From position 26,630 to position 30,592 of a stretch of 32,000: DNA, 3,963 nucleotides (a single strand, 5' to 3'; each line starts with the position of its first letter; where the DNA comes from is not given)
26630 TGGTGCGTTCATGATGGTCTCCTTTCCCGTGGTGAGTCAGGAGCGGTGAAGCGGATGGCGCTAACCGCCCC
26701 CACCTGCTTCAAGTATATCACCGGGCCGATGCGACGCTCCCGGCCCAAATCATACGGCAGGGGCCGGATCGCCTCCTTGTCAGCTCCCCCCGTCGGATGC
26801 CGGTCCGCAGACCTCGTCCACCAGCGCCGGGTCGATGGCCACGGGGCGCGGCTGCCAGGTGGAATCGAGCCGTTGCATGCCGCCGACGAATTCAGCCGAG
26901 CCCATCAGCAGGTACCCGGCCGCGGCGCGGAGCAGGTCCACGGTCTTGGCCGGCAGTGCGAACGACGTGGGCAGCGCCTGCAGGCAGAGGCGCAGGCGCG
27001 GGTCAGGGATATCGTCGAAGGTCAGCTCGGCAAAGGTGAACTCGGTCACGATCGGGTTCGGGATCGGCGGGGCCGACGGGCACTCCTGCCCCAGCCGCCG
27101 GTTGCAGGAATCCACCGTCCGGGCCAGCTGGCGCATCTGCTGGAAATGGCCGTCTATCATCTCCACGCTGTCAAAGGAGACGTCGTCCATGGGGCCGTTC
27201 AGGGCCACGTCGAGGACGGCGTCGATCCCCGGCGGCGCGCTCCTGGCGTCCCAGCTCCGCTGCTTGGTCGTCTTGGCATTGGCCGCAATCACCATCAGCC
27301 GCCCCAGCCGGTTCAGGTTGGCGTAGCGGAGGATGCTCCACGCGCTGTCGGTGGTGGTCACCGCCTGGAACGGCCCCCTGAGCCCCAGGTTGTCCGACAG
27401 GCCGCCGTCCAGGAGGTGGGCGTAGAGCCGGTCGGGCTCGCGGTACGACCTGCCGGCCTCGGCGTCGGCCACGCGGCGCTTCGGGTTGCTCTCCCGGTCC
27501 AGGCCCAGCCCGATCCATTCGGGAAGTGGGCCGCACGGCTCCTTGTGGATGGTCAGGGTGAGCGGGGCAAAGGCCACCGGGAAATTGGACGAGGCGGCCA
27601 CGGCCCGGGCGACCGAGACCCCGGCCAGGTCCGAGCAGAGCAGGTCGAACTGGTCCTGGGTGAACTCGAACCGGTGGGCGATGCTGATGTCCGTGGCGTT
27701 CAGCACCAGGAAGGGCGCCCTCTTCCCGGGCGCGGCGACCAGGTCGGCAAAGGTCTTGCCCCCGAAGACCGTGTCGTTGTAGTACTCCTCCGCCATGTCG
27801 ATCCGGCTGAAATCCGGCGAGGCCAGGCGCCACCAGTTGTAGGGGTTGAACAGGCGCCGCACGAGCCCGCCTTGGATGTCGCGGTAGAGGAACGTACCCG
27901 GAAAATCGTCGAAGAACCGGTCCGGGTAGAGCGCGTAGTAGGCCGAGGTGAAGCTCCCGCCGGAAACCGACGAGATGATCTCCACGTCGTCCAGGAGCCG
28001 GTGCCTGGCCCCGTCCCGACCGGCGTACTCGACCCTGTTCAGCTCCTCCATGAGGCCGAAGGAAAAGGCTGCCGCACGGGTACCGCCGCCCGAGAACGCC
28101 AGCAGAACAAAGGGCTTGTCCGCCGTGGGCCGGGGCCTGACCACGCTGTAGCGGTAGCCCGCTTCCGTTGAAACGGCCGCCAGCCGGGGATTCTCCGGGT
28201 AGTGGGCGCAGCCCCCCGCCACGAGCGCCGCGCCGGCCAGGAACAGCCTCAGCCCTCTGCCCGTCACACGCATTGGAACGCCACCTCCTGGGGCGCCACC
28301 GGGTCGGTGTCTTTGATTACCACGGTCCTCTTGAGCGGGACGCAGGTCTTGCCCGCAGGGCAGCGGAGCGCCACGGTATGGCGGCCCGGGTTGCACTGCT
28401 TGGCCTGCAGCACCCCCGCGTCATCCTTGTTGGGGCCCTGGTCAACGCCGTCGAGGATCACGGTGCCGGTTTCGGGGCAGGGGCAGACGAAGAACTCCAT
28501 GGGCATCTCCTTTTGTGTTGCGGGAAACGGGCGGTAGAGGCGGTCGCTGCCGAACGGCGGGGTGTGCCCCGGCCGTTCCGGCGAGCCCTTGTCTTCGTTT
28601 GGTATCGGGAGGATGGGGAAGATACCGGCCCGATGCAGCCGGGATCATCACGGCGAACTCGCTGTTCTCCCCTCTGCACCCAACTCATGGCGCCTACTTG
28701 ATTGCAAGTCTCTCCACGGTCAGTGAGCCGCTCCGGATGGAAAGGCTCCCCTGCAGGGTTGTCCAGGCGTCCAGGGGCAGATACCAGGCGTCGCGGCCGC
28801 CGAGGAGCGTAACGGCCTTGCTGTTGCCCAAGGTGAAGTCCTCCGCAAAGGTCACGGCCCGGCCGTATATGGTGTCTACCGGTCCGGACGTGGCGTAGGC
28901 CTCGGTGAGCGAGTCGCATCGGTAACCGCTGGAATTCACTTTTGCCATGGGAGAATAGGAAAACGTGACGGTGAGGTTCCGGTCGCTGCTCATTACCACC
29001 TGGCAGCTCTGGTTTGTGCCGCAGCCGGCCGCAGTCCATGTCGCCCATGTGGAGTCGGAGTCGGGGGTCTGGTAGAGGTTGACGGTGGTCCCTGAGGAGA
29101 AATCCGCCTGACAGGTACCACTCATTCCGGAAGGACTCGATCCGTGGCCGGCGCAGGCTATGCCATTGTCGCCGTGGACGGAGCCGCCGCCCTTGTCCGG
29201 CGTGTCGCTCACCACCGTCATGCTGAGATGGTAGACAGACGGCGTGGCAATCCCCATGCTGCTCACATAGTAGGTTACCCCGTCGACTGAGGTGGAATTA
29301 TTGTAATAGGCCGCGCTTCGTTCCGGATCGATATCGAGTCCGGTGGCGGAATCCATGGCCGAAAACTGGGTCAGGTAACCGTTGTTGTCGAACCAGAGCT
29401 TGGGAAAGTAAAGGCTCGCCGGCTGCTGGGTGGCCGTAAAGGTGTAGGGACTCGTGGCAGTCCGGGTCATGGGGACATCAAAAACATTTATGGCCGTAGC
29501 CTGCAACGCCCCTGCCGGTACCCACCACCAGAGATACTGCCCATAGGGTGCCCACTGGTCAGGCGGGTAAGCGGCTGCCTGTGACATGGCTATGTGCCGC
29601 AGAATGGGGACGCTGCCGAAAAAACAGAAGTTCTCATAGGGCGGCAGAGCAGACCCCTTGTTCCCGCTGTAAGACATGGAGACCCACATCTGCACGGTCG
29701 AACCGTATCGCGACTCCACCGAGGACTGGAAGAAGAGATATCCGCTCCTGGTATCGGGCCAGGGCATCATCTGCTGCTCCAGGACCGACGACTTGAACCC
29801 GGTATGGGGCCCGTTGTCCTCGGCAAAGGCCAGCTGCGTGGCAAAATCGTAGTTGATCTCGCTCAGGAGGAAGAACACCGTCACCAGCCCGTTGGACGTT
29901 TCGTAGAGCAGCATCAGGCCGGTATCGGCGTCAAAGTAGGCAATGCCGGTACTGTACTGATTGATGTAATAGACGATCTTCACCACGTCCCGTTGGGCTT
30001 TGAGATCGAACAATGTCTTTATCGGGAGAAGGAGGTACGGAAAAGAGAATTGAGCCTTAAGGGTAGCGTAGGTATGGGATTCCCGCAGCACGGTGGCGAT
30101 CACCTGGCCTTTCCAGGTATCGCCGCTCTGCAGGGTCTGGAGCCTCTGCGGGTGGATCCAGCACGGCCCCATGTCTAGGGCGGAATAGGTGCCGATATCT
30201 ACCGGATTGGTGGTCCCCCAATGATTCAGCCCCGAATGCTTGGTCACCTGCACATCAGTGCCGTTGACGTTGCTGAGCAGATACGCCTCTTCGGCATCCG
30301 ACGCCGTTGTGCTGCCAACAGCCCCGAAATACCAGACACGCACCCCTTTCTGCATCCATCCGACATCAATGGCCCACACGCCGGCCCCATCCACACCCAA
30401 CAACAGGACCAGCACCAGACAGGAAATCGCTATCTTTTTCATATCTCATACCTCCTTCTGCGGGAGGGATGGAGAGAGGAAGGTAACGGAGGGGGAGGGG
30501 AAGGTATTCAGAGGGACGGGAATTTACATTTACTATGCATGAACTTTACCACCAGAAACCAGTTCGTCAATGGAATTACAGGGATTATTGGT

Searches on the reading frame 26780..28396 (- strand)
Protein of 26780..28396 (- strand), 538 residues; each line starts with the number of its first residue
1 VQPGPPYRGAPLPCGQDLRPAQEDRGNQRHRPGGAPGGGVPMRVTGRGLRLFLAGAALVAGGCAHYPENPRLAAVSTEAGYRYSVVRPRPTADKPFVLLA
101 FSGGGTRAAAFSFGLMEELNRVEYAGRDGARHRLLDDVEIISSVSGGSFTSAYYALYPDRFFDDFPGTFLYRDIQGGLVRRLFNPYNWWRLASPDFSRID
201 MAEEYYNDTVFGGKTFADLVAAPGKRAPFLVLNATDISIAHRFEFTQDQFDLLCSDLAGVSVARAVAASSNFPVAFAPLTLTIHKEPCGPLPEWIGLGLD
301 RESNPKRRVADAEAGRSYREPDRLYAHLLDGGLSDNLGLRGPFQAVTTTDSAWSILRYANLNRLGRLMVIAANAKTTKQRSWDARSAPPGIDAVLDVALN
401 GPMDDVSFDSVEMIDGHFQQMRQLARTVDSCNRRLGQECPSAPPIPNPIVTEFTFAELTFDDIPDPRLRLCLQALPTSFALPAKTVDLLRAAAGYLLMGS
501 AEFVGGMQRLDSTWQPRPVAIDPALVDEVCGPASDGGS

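Call 9: search_protein_families(library=pfam, proteins=[window:26780-28396:-], max_evalue=0.001)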
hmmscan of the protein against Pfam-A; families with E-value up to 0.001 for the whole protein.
window:26780-28396:- (538 aa): 1 family
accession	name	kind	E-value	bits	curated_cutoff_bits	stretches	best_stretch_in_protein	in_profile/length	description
PF01734.28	Patatin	-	2.1e-19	70.9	27.7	1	99-339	1-187/191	Patatin-like phospholipase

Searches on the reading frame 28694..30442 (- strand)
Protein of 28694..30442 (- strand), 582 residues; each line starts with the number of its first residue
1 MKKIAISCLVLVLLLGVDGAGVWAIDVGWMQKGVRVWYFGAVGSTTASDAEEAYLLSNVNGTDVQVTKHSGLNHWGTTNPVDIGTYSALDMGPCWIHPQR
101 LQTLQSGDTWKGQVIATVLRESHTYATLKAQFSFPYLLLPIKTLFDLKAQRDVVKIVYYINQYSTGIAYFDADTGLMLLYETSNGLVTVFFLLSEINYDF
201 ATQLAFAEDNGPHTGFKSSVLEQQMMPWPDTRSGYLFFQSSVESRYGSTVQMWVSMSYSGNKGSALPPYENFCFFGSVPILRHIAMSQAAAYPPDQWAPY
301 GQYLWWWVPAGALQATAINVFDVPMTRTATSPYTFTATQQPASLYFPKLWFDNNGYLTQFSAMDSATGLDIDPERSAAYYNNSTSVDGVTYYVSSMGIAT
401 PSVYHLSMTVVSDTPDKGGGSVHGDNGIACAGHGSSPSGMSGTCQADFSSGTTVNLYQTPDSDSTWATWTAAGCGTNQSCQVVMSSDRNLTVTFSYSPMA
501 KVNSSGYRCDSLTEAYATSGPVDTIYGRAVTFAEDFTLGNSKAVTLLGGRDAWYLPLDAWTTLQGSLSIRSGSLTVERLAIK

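Call 9: search_protein_families(library=pfam, proteins=[window:28694-30442:-], max_evalue=0.001)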
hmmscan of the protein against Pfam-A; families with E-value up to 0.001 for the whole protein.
window:28694-30442:- (582 aa): 1 family
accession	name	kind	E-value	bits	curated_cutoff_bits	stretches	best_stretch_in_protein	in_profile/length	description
PF18998.6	Flg_new_2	-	0.00021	21.6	23.6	1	442-496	13-71/73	Divergent InlB B-repeat domain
